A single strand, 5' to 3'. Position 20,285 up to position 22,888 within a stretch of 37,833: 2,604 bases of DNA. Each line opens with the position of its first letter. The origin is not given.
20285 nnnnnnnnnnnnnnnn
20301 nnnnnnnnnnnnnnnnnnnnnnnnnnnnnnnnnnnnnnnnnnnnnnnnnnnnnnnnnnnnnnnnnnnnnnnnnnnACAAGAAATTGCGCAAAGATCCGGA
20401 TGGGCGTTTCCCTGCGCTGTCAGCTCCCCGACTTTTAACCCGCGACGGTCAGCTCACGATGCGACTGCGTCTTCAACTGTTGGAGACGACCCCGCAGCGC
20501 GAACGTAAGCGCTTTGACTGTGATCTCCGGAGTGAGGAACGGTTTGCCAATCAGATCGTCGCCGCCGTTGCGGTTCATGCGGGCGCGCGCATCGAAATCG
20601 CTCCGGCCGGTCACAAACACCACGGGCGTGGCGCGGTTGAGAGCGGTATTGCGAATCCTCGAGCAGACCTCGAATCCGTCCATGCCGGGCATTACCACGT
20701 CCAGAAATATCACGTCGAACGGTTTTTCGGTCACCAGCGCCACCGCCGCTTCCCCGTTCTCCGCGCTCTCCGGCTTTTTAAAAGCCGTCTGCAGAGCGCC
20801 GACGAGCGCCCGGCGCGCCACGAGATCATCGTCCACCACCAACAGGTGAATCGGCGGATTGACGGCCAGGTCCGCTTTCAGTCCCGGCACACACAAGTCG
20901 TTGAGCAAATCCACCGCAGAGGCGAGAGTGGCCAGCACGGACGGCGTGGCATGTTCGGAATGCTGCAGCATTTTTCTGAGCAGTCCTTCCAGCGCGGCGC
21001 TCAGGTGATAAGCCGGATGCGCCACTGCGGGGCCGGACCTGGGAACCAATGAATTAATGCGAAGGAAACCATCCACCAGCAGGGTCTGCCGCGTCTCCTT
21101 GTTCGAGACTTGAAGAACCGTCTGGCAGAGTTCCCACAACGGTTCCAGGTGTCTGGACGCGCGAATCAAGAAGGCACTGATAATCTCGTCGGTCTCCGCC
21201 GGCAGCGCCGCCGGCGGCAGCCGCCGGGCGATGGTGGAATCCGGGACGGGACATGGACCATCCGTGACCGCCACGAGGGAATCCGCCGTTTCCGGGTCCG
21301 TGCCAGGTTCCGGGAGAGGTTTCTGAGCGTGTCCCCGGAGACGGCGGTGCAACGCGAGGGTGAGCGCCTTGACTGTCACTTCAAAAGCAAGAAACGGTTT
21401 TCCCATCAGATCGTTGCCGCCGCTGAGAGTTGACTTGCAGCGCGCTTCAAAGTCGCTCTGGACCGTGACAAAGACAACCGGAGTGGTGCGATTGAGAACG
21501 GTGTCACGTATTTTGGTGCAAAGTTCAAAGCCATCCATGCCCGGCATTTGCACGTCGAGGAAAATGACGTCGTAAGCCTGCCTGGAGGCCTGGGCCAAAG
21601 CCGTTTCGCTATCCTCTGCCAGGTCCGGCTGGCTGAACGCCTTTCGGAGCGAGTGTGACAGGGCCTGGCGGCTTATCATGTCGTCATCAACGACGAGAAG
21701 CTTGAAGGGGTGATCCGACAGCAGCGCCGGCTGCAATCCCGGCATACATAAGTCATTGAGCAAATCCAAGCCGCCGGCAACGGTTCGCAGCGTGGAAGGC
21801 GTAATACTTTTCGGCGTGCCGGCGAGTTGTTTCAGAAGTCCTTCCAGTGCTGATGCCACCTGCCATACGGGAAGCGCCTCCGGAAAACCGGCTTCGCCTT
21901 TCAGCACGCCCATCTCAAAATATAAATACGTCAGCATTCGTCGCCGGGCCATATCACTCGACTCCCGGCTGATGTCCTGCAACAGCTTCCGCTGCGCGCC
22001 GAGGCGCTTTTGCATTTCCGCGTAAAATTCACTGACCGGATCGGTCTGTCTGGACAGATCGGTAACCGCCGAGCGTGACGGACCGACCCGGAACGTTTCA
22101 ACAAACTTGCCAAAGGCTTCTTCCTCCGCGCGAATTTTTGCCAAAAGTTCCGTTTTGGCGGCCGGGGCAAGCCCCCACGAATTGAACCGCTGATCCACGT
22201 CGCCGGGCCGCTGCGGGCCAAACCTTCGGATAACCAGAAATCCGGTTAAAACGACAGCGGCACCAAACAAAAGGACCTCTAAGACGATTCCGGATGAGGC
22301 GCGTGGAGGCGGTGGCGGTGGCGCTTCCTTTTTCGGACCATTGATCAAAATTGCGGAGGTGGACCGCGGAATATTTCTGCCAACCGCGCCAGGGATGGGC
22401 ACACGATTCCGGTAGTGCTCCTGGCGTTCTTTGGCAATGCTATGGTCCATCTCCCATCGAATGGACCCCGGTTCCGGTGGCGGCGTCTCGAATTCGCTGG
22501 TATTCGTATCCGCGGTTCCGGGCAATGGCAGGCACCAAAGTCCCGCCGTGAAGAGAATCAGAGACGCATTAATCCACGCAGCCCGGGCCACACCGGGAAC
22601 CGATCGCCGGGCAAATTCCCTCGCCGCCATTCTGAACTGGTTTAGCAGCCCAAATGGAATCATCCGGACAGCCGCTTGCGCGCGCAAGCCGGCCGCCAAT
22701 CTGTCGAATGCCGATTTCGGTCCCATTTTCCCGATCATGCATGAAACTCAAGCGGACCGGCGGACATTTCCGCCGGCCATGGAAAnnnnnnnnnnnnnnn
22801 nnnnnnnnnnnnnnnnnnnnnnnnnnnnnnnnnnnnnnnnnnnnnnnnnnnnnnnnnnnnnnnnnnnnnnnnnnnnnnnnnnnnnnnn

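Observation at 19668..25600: Stand-alone minor-pseudopilin trio operonically linked to a dual Hpt-like/receiver membrane protein and a coiled-coil pilin-head protein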

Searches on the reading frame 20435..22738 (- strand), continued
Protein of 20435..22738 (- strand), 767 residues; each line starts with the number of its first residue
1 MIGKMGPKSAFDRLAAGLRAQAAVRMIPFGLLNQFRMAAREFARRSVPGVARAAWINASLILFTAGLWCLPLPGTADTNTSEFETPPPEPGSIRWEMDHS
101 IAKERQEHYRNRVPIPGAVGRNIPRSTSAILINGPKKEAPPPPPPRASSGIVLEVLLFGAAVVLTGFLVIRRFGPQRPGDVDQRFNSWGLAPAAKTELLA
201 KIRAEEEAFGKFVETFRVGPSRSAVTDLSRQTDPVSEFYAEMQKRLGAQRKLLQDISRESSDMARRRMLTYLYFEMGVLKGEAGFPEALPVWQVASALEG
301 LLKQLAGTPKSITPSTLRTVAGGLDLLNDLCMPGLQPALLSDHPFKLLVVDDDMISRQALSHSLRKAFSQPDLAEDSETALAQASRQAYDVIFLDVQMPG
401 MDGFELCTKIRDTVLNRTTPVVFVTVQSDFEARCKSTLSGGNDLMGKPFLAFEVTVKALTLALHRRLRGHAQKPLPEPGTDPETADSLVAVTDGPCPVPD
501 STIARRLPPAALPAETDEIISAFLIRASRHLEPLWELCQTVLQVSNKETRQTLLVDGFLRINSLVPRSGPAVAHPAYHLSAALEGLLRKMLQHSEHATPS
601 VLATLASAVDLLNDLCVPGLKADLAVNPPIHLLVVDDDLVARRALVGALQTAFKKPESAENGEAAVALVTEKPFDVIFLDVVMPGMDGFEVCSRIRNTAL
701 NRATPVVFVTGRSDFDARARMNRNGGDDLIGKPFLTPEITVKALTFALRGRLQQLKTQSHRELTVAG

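Call 54: find_encoding_contigs(protein=P0227, flank=8000, max_places=2)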
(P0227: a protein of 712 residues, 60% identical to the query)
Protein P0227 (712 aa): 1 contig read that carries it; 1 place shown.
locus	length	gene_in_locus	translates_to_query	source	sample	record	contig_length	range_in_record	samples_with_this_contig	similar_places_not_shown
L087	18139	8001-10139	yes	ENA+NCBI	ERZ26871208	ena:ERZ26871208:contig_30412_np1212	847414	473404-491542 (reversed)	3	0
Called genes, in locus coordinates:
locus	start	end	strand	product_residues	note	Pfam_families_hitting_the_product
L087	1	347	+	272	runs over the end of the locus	-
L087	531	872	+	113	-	-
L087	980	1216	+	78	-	-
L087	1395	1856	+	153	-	-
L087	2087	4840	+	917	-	PF01326:PPDK_N, PF00391:PEP-utilizers, PF02896:PEP-utilizers_C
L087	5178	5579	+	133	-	-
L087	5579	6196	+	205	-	PF07963:N_methyl (weak)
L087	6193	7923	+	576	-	-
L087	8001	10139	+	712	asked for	PF00072:Response_reg, PF23198:PDE8A_N (faint), PF00072:Response_reg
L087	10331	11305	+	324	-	PF01145:Band_7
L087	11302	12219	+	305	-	PF01145:Band_7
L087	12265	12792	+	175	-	-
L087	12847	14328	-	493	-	-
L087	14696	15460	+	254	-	PF00977:His_biosynth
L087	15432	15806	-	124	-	PF05685:Uma2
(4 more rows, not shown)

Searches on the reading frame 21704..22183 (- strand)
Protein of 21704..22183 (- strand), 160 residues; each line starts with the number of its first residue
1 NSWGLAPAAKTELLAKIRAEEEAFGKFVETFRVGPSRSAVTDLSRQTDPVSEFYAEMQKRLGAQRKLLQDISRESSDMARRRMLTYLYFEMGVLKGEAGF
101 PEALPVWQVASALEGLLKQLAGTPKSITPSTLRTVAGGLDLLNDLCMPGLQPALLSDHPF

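Call 100: find_related_loci(query=A10, collection=metagenome_contigs, flank=7000)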
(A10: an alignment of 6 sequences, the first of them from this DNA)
Query A10 (160 aa) in metagenome_contigs; peptide patterns used: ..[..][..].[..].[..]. (x = any residue, [..] = any of these).
338 stretches matched a pattern; 30 encode a relative of the query (tblastn E <= 1e-3); 30 distinct loci.
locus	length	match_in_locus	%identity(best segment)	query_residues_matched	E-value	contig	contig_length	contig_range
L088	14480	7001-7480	68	1-160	5e-70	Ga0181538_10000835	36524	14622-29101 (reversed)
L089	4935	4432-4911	66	1-160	6e-66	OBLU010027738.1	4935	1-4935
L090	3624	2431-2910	66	1-160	2e-65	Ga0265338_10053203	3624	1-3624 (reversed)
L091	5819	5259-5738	64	1-160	3e-63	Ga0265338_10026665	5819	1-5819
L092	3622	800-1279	69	1-160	7e-63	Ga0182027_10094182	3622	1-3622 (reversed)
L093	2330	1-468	65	5-160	5e-63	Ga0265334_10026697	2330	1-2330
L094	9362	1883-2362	60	1-160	2e-59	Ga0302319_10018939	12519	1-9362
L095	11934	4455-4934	60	1-160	2e-59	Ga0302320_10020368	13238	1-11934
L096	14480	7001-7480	59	1-160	4e-58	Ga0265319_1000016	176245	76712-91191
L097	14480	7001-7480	58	1-160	1e-56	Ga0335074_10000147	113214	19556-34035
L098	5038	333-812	65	1-160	3e-56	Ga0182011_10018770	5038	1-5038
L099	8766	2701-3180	58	1-160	2e-55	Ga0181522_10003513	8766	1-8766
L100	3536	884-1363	56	1-160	4e-55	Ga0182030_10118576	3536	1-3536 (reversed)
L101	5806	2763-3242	57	1-160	1e-54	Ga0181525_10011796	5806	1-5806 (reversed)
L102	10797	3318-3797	56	1-160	2e-54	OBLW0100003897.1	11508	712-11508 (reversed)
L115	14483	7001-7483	36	19-160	4e-29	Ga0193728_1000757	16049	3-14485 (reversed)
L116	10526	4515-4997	36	19-160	5e-29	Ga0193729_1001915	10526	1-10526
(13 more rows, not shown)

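Call 103: search_protein_families(library=pfam, proteins=[L115:744-1751:+, L115:1672-2385:+, L115:2693-3307:+, L115:3390-4382:+, L115:4424-6436:+, L115:6551-7948:+, L115:8223-9020:-, L115:9701-10441:-, L115:10401-11918:-, L115:11996-14476:-], max_evalue=0.01)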
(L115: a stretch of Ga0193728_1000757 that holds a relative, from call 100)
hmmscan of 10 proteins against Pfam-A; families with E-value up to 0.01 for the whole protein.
L115:744-1751:+ (335 aa): 0 families

L115:1672-2385:+ (237 aa): 0 families

L115:2693-3307:+ (204 aa): 1 family
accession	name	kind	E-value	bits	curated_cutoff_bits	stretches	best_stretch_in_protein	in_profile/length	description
PF12804.13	NTP_transf_3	-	2.5e-24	86.7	27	2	63-159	56-145/160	MobA-like NTP transferase domain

L115:3390-4382:+ (330 aa): 3 families
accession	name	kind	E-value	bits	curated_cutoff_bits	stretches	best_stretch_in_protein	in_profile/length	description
PF13365.12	Trypsin_2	-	2.3e-30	106.7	27.6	1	131-272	1-144/144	Trypsin-like peptidase domain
PF00089.32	Trypsin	-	1.4e-17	64.7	20.6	1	121-293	17-217/220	Trypsin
PF10459.15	Peptidase_S46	-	0.00041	19.6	22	0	247-272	624-649/698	Peptidase S46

L115:4424-6436:+ (670 aa): 0 families

L115:6551-7948:+ (465 aa): 1 family
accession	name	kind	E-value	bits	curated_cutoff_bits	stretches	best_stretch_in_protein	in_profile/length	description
PF00072.30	Response_reg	-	3.2e-21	76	30.2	1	313-415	1-101/111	Response regulator receiver domain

L115:8223-9020:- (265 aa): 0 families

L115:9701-10441:- (246 aa): 4 families
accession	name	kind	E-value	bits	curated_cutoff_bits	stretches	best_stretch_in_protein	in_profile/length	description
PF04545.22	Sigma70_r4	-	2e-13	50.1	24.1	1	179-227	1-49/50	Sigma-70, region 4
PF08281.18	Sigma70_r4_2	-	4.1e-11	42.8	25.7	1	174-226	2-54/54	Sigma-70, region 4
PF04542.20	Sigma70_r2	-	5.6e-10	39.3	24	1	70-134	3-69/71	Sigma-70 region 2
PF07638.17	Sigma70_ECF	-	0.00022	21.6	21.1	1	52-222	6-175/185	ECF sigma factor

L115:10401-11918:- (505 aa): 0 families

L115:11996-14476:- (826 aa): 6 families
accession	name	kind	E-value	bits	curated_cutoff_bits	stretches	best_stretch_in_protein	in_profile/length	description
PF07494.17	Reg_prop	-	1.7e-42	138.4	20.4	3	284-306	1-23/24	Two component regulator propeller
PF07495.19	Y_Y_Y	-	1.3e-11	44.6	26.6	1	510-575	1-65/65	Y_Y_Y domain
PF07730.19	HisKA_3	-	2.4e-11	44.4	24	1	624-688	1-66/68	Histidine kinase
PF02518.31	HATPase_c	-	1.7e-10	41.7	26.4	1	738-822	9-110/111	Histidine kinase-, DNA gyrase B-, and HSP90-like ATPase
PF13581.12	HATPase_c_2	-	1e-05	26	27.4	1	727-786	24-89/127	Histidine kinase-like ATPase domain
PF23748.1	Beta-prop_LRRK2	-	0.00022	20.7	26.9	0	285-310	271-296/359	LRRK2 beta propeller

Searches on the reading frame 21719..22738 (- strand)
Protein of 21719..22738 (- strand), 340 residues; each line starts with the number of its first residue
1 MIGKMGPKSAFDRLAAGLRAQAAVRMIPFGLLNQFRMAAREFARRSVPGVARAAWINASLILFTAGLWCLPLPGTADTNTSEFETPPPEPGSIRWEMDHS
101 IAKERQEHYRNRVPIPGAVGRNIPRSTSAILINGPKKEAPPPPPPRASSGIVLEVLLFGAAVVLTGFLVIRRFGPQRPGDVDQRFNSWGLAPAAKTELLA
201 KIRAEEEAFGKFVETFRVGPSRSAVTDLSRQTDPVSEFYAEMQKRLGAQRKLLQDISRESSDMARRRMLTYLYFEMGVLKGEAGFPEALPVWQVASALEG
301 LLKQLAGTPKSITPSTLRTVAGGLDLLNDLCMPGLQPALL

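Call 90: search_protein_representatives(protein=window:21719-22738:-)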
Query: 340 residues. Proteins with E-value up to 0.001 (for the whole library): 436; up to 1e-10: 277; up to 1e-30: 67. The best 150 are listed.
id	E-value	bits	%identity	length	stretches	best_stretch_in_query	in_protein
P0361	9.8e-91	321.0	53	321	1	4-315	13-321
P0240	1.3e-89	317.3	43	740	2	14-340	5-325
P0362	1.4e-75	271.3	46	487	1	8-340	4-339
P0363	4.9e-61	223.4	40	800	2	54-336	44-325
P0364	1.0e-60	222.3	42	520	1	56-340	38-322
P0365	1.9e-60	221.5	54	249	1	53-274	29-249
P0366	4.6e-60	220.2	39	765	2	55-340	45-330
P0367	2.4e-59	217.8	40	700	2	58-339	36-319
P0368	4.4e-59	217.0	43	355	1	5-339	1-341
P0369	1.5e-58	215.3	45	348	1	68-340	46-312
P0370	1.2e-57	212.3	40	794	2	58-339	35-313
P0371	1.3e-55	205.5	37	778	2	5-336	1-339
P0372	2.7e-55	204.5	37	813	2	39-336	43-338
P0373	4.8e-55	203.7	40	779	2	62-340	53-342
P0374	9.6e-53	196.2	41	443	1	61-340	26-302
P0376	6.6e-52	193.4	45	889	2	131-340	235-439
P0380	2.4e-49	185.0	44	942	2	128-337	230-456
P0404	1.9e-37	145.9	35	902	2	154-338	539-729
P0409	9.8e-37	143.5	35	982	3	140-340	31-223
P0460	8.2e-25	104.4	35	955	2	140-339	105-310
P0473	2.9e-23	99.3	34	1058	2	218-337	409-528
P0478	9.1e-23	97.6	37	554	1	133-333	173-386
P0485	6.1e-22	94.9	35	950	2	231-338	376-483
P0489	2.8e-21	92.7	36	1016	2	139-336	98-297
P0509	1.5e-19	87.1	34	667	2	256-339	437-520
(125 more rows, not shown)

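Call 91: search_protein_families(library=pfam, proteins=[P0409, P0473, P0489, P0380, P0404, P0460, P0485, P0376, P0509, P0478], max_evalue=0.001)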
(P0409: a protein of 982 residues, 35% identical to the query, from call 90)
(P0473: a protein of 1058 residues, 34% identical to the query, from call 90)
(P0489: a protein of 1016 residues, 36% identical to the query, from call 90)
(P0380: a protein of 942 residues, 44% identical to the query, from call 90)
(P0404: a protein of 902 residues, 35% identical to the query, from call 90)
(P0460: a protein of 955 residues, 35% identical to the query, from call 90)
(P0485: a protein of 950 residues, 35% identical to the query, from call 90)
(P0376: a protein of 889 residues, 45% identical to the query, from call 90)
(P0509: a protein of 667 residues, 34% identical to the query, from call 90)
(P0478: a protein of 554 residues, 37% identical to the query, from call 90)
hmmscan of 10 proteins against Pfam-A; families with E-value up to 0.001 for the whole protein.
P0409 (982 aa): 3 families
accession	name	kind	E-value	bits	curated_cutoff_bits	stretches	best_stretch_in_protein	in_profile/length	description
PF00072.30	Response_reg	-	2.3e-57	192.4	30.2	3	537-645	1-107/111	Response regulator receiver domain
PF23198.2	PDE8A_N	-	2.5e-07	31.1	29.6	0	248-315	31-99/147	PDE8A-like, N-terminal domain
PF01627.28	Hpt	-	0.00094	19.8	24.6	0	116-194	1-65/84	Hpt domain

P0473 (1058 aa): 2 families
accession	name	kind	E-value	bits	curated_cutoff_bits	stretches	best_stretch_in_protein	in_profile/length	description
PF00072.30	Response_reg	-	4.8e-52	175.3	30.2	2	539-645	2-106/111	Response regulator receiver domain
PF23198.2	PDE8A_N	-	1.9e-05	25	29.6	0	931-987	41-98/147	PDE8A-like, N-terminal domain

P0489 (1016 aa): 2 families
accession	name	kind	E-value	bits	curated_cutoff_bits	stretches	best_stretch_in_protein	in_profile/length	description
PF00072.30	Response_reg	-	3.9e-46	156.2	30.2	2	867-976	1-108/111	Response regulator receiver domain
PF23198.2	PDE8A_N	-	6.6e-05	23.3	29.6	0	864-953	9-100/147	PDE8A-like, N-terminal domain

P0380 (942 aa): 2 families
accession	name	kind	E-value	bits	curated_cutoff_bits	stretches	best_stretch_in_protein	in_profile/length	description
PF00072.30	Response_reg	-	5.6e-48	162.2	30.2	2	799-906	2-107/111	Response regulator receiver domain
PF23198.2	PDE8A_N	-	5.1e-05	23.7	29.6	0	825-883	40-99/147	PDE8A-like, N-terminal domain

P0404 (902 aa): 1 family
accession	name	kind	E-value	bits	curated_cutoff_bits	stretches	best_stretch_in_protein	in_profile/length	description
PF00072.30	Response_reg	-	3e-43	146.9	30.2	2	739-840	2-101/111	Response regulator receiver domain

P0460 (955 aa): 2 families
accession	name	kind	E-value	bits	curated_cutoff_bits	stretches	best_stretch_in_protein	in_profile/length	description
PF00072.30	Response_reg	-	5.9e-45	152.4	30.2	2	815-922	1-106/111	Response regulator receiver domain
PF23198.2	PDE8A_N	-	3.5e-10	40.4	29.6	1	819-897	18-96/147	PDE8A-like, N-terminal domain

P0485 (950 aa): 2 families
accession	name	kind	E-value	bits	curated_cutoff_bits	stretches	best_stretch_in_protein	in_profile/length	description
PF00072.30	Response_reg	-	1.6e-42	144.6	30.2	2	802-909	1-106/111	Response regulator receiver domain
PF23198.2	PDE8A_N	-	6.5e-05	23.3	29.6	0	807-886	19-98/147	PDE8A-like, N-terminal domain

P0376 (889 aa): 2 families
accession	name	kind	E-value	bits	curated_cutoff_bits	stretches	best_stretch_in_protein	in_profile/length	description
PF00072.30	Response_reg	-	2.1e-43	147.4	30.2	2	762-869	2-107/111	Response regulator receiver domain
PF23198.2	PDE8A_N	-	0.00011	22.6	29.6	0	457-534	24-102/147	PDE8A-like, N-terminal domain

P0509 (667 aa): 2 families
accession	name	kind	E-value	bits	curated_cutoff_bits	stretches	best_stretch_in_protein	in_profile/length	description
PF00072.30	Response_reg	-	5.1e-41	139.8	30.2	2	529-635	2-106/111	Response regulator receiver domain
PF23198.2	PDE8A_N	-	0.00051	20.4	29.6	0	554-609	39-95/147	PDE8A-like, N-terminal domain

P0478 (554 aa): 1 family
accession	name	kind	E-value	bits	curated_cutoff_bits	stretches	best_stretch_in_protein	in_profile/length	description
PF00072.30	Response_reg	-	2e-19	70.2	30.2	1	401-507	2-106/111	Response regulator receiver domain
